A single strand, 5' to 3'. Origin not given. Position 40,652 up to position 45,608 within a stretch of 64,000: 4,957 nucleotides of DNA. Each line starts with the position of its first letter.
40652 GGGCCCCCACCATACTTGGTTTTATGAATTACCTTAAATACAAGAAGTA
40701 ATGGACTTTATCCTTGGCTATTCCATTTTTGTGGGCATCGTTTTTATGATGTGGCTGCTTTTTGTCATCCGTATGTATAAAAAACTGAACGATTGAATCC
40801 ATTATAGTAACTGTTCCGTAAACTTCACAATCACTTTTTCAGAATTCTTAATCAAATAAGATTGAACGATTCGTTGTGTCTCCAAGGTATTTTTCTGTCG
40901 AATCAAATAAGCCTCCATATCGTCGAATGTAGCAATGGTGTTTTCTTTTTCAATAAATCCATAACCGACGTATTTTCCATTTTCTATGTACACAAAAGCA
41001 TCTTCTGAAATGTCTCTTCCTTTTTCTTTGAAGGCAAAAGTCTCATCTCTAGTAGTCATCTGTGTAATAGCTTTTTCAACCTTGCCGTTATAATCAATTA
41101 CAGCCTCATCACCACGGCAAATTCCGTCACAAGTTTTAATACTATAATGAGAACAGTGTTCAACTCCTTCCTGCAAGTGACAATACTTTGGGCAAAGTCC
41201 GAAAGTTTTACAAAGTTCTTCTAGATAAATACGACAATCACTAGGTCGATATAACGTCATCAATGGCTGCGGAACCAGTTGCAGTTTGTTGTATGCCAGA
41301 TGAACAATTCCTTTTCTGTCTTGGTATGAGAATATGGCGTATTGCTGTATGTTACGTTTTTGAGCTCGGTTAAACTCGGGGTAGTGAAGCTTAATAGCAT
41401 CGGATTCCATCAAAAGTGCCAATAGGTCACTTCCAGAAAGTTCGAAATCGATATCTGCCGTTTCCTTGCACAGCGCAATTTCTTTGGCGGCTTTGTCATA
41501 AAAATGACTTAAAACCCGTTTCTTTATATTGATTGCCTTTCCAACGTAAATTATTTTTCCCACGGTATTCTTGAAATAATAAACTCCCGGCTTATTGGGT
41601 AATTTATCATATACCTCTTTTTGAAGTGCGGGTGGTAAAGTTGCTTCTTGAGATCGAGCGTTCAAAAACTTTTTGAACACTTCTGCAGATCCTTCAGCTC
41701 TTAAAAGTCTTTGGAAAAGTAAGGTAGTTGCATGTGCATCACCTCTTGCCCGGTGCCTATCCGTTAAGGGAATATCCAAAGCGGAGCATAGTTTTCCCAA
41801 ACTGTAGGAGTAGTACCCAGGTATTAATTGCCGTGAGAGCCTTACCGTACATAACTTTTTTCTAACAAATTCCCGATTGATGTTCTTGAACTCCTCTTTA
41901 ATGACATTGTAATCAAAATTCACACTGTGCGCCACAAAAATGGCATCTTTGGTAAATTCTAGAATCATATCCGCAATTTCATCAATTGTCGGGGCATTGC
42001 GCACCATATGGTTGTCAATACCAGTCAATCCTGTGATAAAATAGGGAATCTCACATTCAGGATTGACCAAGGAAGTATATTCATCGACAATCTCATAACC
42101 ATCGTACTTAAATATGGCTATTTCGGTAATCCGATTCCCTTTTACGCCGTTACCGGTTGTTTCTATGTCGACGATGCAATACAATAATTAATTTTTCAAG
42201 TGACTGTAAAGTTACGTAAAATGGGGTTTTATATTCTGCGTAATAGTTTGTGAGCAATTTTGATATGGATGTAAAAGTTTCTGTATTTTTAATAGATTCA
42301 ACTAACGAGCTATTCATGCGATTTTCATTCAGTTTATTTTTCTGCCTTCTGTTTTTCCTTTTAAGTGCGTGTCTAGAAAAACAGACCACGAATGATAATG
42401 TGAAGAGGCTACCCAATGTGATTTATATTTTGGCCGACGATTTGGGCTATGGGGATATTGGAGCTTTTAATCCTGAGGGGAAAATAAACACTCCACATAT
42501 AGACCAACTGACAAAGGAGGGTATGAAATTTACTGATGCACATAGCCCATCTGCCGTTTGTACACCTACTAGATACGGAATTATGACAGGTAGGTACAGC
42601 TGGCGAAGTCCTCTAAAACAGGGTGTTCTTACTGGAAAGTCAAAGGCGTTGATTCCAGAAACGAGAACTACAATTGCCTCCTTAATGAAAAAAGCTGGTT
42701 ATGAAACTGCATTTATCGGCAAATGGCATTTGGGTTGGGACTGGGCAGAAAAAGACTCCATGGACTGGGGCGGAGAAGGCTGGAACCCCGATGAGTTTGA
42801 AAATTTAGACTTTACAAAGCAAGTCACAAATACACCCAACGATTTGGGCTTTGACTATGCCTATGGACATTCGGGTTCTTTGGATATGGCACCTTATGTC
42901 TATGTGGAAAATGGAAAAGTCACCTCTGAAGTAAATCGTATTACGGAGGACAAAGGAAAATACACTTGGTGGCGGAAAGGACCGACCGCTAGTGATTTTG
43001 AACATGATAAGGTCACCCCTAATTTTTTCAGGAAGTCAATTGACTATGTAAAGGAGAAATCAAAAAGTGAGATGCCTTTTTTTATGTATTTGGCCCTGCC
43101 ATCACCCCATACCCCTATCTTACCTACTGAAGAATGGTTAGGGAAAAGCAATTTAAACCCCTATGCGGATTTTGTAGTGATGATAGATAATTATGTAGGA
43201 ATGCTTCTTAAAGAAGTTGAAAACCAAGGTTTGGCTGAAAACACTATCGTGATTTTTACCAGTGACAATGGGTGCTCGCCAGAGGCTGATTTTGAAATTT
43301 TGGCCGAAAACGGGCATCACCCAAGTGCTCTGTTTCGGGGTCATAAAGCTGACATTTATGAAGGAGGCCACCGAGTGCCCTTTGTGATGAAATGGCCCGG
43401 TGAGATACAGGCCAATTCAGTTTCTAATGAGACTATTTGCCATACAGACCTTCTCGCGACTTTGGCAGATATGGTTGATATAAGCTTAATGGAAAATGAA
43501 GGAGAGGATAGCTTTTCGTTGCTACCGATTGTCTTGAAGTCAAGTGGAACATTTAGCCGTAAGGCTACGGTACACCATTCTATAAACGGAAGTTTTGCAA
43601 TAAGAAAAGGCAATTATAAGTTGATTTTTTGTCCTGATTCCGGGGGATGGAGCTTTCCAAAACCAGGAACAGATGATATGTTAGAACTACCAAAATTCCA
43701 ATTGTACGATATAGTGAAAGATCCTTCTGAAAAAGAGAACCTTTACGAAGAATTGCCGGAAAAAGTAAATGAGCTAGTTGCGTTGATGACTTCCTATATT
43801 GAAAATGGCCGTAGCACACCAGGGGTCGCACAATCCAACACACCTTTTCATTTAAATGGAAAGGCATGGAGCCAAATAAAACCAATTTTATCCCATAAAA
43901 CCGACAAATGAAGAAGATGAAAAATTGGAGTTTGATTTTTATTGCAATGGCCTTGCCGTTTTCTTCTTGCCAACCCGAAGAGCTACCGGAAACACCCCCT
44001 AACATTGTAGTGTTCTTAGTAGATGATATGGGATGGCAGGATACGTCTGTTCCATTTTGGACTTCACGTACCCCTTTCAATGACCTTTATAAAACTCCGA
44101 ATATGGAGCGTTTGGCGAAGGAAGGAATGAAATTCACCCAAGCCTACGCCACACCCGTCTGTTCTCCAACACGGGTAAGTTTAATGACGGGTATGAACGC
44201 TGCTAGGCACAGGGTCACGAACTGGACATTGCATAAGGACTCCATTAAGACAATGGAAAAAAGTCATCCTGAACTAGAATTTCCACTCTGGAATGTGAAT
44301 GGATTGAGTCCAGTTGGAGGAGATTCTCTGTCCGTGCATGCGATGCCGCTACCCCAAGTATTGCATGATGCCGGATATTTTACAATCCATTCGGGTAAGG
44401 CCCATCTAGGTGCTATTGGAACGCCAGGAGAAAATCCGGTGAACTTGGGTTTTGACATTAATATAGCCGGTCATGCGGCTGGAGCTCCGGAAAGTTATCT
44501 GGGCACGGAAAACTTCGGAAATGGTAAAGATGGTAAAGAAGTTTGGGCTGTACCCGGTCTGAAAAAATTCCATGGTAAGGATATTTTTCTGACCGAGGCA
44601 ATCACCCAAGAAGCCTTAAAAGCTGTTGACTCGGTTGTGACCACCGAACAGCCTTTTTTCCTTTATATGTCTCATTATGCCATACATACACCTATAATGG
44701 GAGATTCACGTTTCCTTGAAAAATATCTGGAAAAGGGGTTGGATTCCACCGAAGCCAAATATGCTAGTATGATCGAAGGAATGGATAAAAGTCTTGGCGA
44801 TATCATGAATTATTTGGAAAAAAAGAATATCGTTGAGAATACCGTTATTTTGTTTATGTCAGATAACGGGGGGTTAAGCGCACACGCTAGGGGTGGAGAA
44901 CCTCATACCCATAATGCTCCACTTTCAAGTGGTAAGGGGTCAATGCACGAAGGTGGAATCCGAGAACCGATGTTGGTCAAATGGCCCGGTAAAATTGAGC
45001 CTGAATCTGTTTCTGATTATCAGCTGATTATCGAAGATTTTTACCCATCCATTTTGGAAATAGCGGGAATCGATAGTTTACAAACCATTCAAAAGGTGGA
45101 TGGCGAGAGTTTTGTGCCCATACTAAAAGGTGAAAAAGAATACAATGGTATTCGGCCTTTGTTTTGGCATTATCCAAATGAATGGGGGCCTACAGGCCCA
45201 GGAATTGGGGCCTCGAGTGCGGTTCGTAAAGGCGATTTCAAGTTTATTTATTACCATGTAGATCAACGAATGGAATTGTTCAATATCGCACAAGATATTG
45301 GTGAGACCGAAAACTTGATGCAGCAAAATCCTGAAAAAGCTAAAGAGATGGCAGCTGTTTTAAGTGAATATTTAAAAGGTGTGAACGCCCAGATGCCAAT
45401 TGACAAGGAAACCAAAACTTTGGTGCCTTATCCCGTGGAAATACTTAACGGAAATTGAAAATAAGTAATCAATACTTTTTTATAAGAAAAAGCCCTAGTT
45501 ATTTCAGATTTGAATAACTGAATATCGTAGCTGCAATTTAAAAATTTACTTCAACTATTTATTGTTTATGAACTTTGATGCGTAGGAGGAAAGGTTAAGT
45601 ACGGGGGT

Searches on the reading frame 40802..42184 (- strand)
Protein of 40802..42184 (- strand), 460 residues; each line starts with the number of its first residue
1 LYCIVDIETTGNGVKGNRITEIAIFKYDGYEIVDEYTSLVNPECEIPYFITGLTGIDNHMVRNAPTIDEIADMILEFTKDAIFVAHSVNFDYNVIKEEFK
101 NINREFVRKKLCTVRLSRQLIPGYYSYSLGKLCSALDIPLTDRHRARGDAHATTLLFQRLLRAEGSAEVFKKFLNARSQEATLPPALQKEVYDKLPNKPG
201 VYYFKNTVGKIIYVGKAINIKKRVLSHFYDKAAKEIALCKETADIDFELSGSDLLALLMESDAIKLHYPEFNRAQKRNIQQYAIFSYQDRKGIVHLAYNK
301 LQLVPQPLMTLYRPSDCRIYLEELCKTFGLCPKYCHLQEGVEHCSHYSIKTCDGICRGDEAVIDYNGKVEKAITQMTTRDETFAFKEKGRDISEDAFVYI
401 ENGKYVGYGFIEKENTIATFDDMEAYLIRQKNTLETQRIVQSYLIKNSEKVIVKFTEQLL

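Call 60: search_protein_families(library=pfam, proteins=[window:40802-42184:-], max_evalue=0.00001)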
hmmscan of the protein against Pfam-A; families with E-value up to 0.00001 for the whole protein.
window:40802-42184:- (460 aa): 2 families
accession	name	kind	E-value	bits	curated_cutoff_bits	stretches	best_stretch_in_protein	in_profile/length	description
PF00929.31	RNase_T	-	2.8e-31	109.7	24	1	4-157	2-164/164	Exonuclease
PF01541.30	GIY-YIG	-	5.9e-07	30.1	22.6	1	199-235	2-38/78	GIY-YIG catalytic domain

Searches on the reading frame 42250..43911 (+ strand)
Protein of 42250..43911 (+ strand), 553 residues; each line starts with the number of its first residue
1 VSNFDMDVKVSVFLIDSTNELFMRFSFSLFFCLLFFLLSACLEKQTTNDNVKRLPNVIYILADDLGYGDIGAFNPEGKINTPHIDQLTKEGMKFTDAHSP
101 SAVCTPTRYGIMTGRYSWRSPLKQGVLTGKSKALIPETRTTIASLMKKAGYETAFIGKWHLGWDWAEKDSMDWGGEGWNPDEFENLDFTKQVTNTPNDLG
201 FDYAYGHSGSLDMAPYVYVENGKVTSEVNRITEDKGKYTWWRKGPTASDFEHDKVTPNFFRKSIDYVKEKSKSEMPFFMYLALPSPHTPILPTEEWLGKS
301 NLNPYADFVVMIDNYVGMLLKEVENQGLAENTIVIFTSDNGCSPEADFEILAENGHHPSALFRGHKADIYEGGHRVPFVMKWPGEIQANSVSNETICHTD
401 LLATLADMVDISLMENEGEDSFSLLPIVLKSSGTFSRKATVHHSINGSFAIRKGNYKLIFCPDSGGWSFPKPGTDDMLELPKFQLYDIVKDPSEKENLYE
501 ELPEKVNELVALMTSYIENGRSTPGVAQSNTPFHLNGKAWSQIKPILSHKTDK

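Call 60: search_protein_families(library=pfam, proteins=[window:42250-43911:+], max_evalue=0.00001)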
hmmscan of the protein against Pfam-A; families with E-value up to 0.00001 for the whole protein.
window:42250-43911:+ (553 aa): 3 families
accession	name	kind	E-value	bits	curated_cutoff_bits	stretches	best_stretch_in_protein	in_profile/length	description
PF00884.28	Sulfatase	-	8.5e-54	183.3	25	1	55-410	1-300/301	Sulfatase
PF16347.10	SGSH_C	-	2.7e-11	44.3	29.3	1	369-518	11-149/154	N-sulphoglucosamine sulphohydrolase, C-terminal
PF01663.27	Phosphodiest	-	6.3e-07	29.8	23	0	301-392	183-264/342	Type I phosphodiesterase / nucleotide pyrophosphatase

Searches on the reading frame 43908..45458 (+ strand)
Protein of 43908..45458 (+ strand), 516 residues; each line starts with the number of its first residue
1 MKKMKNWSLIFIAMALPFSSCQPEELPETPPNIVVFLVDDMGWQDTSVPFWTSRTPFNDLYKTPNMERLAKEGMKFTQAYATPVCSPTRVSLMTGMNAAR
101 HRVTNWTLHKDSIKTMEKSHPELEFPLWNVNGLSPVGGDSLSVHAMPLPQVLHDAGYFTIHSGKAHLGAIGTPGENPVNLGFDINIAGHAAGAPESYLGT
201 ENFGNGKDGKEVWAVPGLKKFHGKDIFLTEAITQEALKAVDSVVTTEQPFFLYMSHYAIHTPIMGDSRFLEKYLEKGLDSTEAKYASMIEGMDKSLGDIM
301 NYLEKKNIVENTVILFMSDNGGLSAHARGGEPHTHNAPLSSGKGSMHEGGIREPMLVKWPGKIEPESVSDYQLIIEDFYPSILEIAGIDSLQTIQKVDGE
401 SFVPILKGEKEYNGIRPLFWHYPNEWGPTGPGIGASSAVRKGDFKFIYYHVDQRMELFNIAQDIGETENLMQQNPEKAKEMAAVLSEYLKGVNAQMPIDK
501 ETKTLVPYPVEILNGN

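Call 60: search_protein_families(library=pfam, proteins=[window:43908-45458:+], max_evalue=0.00001)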
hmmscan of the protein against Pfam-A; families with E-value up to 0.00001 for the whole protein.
window:43908-45458:+ (516 aa): 3 families
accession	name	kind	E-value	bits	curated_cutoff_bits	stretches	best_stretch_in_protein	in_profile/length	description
PF00884.28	Sulfatase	-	2.1e-40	139.4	25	1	31-388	1-301/301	Sulfatase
PF16347.10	SGSH_C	-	2.9e-17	63.7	29.3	1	343-491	8-150/154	N-sulphoglucosamine sulphohydrolase, C-terminal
PF01663.27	Phosphodiest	-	7.8e-09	36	23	0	61-120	18-81/342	Type I phosphodiesterase / nucleotide pyrophosphatase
